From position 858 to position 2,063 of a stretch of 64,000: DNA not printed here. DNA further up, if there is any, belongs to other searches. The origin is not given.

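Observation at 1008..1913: PhaR-type DNA-binding domain fused to a SnoaL/NTF2-like domain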

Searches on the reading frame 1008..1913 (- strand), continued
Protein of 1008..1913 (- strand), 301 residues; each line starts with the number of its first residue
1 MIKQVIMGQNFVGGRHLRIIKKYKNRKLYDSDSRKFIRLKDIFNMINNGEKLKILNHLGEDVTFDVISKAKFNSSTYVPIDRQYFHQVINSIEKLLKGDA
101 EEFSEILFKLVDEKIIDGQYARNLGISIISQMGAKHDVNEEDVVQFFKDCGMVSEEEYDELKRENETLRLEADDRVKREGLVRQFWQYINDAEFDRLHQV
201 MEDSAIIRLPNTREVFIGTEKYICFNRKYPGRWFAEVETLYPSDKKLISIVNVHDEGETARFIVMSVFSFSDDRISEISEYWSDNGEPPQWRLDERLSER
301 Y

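Call 32: fold_search(model_id=the predicted structure, library=pdb)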
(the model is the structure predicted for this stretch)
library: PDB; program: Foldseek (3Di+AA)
matches with E <= 10: 1206; with E <= 0.001: 397
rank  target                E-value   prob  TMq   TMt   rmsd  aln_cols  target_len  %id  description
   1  4lmi_A                5.9e-09  1.00  0.35  0.74   7.2       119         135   24  Crystal structure of putative ketosteroid isomerase from Kribbella flavida DSM 17836 (released 2013-07-31)
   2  4lmi_B                7.5e-09  1.00  0.35  0.74   7.3       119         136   23  Crystal structure of putative ketosteroid isomerase from Kribbella flavida DSM 17836 (released 2013-07-31)
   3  3en8                  3.3e-08  1.00  0.34  0.76   7.4       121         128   22  Crystal structure of NTF-2 like protein of unknown function (YP_553245.1) from BURKHOLDERIA XENOVORANS LB400 at 1.85 A r (released 2008-10-07)
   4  4kvh                  7.5e-08  1.00  0.34  0.88   1.7       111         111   17  Crystal structure of ketosteroid isomerase fold protein Hmuk_0747 (released 2013-06-12)
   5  2bng_A                5.9e-07  1.00  0.33  0.70   2.4       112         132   15  Structure of an M.tuberculosis LEH-like epoxide hydrolase (released 2005-08-03)
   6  2bng_B                5.9e-07  1.00  0.32  0.69   2.5       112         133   15  Structure of an M.tuberculosis LEH-like epoxide hydrolase (released 2005-08-03)
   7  3f40                  1.2e-06  1.00  0.30  0.76   2.2       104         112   14  Crystal structure of NTF2-like protein of unknown function (YP_677363.1) from CYTOPHAGA HUTCHINSONII ATCC 33406 at 1.27  (released 2008-11-18)
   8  4mjd_A                1.6e-06  1.00  0.32  0.81   2.4       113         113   18  Crystal structure of ketosteroid isomerase fold protein Hmuk_0747 (released 2013-09-18)
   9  3gzb_B                1.8e-06  1.00  0.31  0.65   7.4       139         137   12  Crystal structure of putative SnoaL-like polyketide cyclase (YP_001182657.1) from Shewanella putrefaciens CN-32 at 1.4 (released 2009-04-21)
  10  2bng_C                2.7e-06  1.00  0.32  0.66   2.5       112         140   15  Structure of an M.tuberculosis LEH-like epoxide hydrolase (released 2005-08-03)
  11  5tph_A                3.1e-06  1.00  0.31  0.68   4.1       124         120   17  Crystal structure of a de novo designed protein homodimer with curved beta-sheet (released 2017-01-25)
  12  9qzd_A                3.3e-06  1.00  0.31  0.71   8.6       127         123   14  de novo NTF2-like protein (released 2025-10-22)
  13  3lza_A                3.5e-06  1.00  0.32  0.66   7.5       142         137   12  Crystal structure of Putative SnoaL-like polyketide cyclase (YP_563807.1) from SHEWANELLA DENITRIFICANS OS-217 at 1.70 (released 2010-05-12)
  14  5tph_B                3.7e-06  1.00  0.28  0.63   5.2       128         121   18  Crystal structure of a de novo designed protein homodimer with curved beta-sheet (released 2017-01-25)
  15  1tuh                  3.9e-06  1.00  0.33  0.73   2.8       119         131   18  Structure of Bal32a from a Soil-Derived Mobile Gene Cassette (released 2004-07-06)
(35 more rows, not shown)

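Call 61: search_protein_families(library=pfam, proteins=[P0034, P0040, P0052, P0063, P0069, P0076, P0090, P0093, P0129, P0135], max_evalue=0.001)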
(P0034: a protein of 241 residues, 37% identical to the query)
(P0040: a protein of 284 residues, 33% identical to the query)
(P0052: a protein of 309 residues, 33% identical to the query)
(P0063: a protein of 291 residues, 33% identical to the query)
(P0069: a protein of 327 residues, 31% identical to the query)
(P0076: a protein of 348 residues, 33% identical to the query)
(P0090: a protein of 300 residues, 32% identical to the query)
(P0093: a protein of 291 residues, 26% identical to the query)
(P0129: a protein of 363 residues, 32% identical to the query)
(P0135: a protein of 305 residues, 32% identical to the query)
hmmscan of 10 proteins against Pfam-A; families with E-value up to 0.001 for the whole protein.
P0034 (241 aa): 3 families
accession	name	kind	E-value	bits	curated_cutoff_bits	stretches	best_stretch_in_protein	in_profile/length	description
PF00903.31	Glyoxalase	-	5.6e-08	33.6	20.6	1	5-112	2-120/121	Glyoxalase/Bleomycin resistance protein/Dioxygenase superfamily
PF12680.13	SnoaL_2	-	2.2e-05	25.4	27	1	125-218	1-100/102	SnoaL-like domain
PF12681.13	Glyoxalase_2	-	0.00053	20.3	30.1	0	7-115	3-115/118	Glyoxalase-like domain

P0040 (284 aa): 4 families
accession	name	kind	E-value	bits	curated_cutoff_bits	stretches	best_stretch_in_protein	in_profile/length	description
PF13302.13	Acetyltransf_3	-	8e-29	101.5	25.4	1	2-136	4-137/138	Acetyltransferase (GNAT) domain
PF00583.31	Acetyltransf_1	-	1.4e-06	29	20.7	1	30-135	11-115/116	Acetyltransferase (GNAT) family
PF12680.13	SnoaL_2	-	0.00027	21.9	27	1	173-264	4-101/102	SnoaL-like domain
PF13420.13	Acetyltransf_4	-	0.0009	19.7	24.3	0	2-141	1-139/155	Acetyltransferase (GNAT) domain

P0052 (309 aa): 4 families
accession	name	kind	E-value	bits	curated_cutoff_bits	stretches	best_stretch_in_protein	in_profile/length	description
PF13302.13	Acetyltransf_3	-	6.7e-18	66.1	25.4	1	6-140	1-137/138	Acetyltransferase (GNAT) domain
PF00583.31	Acetyltransf_1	-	1.2e-10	42.1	20.7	1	31-140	15-116/116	Acetyltransferase (GNAT) family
PF13523.12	Acetyltransf_8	-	5e-10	39.6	27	1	14-145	3-142/145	Acetyltransferase (GNAT) domain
PF12680.13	SnoaL_2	-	5e-08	33.9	27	1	182-274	1-100/102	SnoaL-like domain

P0063 (291 aa): 6 families
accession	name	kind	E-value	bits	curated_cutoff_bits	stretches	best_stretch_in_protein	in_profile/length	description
PF00583.31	Acetyltransf_1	-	1.1e-14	55.2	20.7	1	33-132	17-116/116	Acetyltransferase (GNAT) family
PF13302.13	Acetyltransf_3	-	5.3e-11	43.8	25.4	1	4-133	4-138/138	Acetyltransferase (GNAT) domain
PF13420.13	Acetyltransf_4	-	4.8e-10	40.1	24.3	1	4-143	1-145/155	Acetyltransferase (GNAT) domain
PF13508.13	Acetyltransf_7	-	1.8e-09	38.2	27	1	50-133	6-83/84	Acetyltransferase (GNAT) domain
PF08445.16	FR47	-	7.9e-07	29.4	22.1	1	80-140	26-85/86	FR47-like protein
PF13673.13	Acetyltransf_10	-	8.1e-07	29.5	23.6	1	20-138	7-113/128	Acetyltransferase (GNAT) domain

P0069 (327 aa): 1 family
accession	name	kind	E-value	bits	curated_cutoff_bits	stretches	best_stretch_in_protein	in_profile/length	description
PF07929.16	PRiA4_ORF3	-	1.3e-47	162.2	26.6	1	4-174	1-172/173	Plasmid pRiA4b ORF-3-like protein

P0076 (348 aa): 2 families
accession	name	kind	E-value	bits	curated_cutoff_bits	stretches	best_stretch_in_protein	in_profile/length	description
PF07929.16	PRiA4_ORF3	-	2.3e-19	70.2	26.6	1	4-135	1-133/173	Plasmid pRiA4b ORF-3-like protein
PF12680.13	SnoaL_2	-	0.00087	20.3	27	0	233-322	3-100/102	SnoaL-like domain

P0090 (300 aa): 4 families
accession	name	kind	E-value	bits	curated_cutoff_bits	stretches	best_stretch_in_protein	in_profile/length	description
PF00583.31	Acetyltransf_1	-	5.4e-12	46.5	20.7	1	54-134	31-116/116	Acetyltransferase (GNAT) family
PF13508.13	Acetyltransf_7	-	1.5e-10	41.7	27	1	56-136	3-84/84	Acetyltransferase (GNAT) domain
PF13673.13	Acetyltransf_10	-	1.9e-06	28.3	23.6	1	58-136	33-109/128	Acetyltransferase (GNAT) domain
PF12680.13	SnoaL_2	-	2.9e-05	25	27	1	184-277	1-100/102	SnoaL-like domain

P0093 (291 aa): 1 family
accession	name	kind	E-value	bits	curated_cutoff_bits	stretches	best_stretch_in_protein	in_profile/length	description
PF12680.13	SnoaL_2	-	0.0001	23.3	27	1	183-274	2-101/102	SnoaL-like domain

P0129 (363 aa): 2 families
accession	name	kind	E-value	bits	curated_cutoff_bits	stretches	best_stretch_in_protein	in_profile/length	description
PF01725.21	Ham1p_like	-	6.8e-13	49.4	22.5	1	6-63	1-57/186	Ham1 family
PF12680.13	SnoaL_2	-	8.3e-07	30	27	1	256-346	3-101/102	SnoaL-like domain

P0135 (305 aa): 2 families
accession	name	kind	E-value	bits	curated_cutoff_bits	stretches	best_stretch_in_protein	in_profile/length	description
PF13238.12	AAA_18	-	3.3e-07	31.3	29.4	1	9-107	4-114/128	AAA domain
PF01202.28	SKI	-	0.00043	20.9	22.1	0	13-37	2-26/159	Shikimate kinase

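Call 62: search_protein_families(library=pfam, proteins=[P0005, P0007, P0010, P0050, P0057, P0059, P0094, P0104, P0152, P0100], max_evalue=0.001)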
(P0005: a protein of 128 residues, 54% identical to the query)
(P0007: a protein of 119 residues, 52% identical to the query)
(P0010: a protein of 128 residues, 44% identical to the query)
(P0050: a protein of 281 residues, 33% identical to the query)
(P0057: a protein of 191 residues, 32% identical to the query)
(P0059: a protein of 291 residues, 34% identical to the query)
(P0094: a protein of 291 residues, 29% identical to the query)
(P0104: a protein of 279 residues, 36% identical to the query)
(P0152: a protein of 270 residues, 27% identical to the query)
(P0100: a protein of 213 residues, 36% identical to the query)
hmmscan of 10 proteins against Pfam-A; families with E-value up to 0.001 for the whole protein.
P0005 (128 aa): 1 family
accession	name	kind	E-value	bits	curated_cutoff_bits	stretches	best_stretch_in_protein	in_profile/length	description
PF12680.13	SnoaL_2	-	4.2e-07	30.9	27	1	6-101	1-101/102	SnoaL-like domain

P0007 (119 aa): 0 families

P0010 (128 aa): 1 family
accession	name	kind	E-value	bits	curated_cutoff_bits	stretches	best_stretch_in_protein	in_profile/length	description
PF12680.13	SnoaL_2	-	2.5e-09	38.1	27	1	10-103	2-100/102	SnoaL-like domain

P0050 (281 aa): 1 family
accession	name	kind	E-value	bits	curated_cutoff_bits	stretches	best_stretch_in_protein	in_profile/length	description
PF12680.13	SnoaL_2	-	4.8e-07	30.7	27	1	87-173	8-100/102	SnoaL-like domain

P0057 (191 aa): 1 family
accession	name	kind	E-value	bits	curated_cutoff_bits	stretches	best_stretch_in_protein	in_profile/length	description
PF12680.13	SnoaL_2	-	2.3e-08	35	27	1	76-168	3-102/102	SnoaL-like domain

P0059 (291 aa): 2 families
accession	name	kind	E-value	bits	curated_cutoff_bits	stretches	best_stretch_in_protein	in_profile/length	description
PF12680.13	SnoaL_2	-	6e-06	27.2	27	1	10-100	4-100/102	SnoaL-like domain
PF00583.31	Acetyltransf_1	-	0.00031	21.4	20.7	1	172-267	16-116/116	Acetyltransferase (GNAT) family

P0094 (291 aa): 6 families
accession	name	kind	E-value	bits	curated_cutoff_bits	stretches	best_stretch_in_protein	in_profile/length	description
PF00583.31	Acetyltransf_1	-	1.2e-13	51.8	20.7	1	43-133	24-116/116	Acetyltransferase (GNAT) family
PF13302.13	Acetyltransf_3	-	7.2e-11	43.4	25.4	1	2-134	2-138/138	Acetyltransferase (GNAT) domain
PF13508.13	Acetyltransf_7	-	2.9e-07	31.2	27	1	49-134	3-83/84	Acetyltransferase (GNAT) domain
PF13673.13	Acetyltransf_10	-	1e-05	26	23.6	1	47-136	29-110/128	Acetyltransferase (GNAT) domain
PF12680.13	SnoaL_2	-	2e-05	25.5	27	1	168-261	2-101/102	SnoaL-like domain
PF13523.12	Acetyltransf_8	-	0.00019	21.5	27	1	10-135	4-139/145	Acetyltransferase (GNAT) domain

P0104 (279 aa): 2 families
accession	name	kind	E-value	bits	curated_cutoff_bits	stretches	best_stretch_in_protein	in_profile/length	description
PF00293.34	NUDIX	-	8.6e-12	45.7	21.1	1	30-114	14-111/134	NUDIX domain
PF12680.13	SnoaL_2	-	0.00025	22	27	1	163-253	5-101/102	SnoaL-like domain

P0152 (270 aa): 5 families
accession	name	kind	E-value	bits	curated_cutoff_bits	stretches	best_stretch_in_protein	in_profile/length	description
PF08327.17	AHSA1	-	3.9e-23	82.5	22.1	1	18-146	2-123/125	Activator of Hsp90 ATPase homolog 1-like protein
PF12680.13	SnoaL_2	-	3.7e-06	27.9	27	1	167-232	8-74/102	SnoaL-like domain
PF13474.12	SnoaL_3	-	6.4e-06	26.9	22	1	159-230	4-78/121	SnoaL-like domain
PF10604.15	Polyketide_cyc2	-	0.00081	20.1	27.4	1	8-123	2-109/142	Polyketide cyclase / dehydrase and lipid transport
PF14534.12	DUF4440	-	0.0009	20.1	25.2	1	158-229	3-73/107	Domain of unknown function (DUF4440)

P0100 (213 aa): 1 family
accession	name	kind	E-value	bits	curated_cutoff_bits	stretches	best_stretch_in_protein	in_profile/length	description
PF12680.13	SnoaL_2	-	7.9e-06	26.8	27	1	7-98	1-101/102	SnoaL-like domain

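Call 77: list_cluster_members(proteins=[P0005, P0007, P0010, P0012, P0014, P0004, P0155, P0153, P0003, P0006])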
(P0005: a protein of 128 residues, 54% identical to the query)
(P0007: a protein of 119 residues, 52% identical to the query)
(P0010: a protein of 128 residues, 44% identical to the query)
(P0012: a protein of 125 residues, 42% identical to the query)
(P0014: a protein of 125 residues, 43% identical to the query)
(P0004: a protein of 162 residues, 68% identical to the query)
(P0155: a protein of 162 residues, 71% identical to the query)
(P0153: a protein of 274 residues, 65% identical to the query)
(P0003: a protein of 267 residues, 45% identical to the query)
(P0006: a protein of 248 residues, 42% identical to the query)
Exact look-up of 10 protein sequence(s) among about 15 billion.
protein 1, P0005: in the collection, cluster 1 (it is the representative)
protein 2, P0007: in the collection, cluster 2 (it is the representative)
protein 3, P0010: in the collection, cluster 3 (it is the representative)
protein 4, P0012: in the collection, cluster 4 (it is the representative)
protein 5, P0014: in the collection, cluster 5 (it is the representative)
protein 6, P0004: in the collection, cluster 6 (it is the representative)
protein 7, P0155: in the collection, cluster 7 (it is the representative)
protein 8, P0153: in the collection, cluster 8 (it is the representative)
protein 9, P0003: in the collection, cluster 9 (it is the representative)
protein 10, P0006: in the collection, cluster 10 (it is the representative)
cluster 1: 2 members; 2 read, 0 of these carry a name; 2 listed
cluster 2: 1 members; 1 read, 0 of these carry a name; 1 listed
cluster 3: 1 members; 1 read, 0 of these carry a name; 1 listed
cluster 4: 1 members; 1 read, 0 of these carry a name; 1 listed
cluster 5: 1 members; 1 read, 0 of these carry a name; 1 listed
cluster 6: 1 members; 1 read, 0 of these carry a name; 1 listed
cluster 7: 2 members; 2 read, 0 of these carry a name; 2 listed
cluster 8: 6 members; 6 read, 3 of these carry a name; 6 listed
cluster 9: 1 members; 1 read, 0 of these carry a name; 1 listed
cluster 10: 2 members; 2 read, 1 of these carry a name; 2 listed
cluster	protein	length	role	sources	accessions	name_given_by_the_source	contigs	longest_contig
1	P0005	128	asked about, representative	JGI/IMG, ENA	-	-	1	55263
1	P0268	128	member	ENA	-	-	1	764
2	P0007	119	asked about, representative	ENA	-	-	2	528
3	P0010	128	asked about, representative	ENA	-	-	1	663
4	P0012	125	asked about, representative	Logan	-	-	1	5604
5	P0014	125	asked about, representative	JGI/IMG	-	-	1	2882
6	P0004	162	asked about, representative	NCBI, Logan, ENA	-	-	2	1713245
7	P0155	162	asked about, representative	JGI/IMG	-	-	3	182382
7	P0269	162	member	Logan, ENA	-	-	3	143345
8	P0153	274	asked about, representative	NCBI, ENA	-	-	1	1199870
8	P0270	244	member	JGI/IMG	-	hypothetical protein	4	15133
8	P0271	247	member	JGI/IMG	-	hypothetical protein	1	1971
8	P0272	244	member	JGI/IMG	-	hypothetical protein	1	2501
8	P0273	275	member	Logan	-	-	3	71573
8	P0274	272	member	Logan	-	-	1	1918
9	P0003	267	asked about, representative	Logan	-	-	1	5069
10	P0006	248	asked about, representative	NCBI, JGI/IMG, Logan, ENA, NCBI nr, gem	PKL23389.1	MAG: hypothetical protein CVV47_15640 [Spirochaetae bacterium HGW-Spirochaetae-3] | 8-oxo-dGTP pyrophosphatase MutT (NUDIX family)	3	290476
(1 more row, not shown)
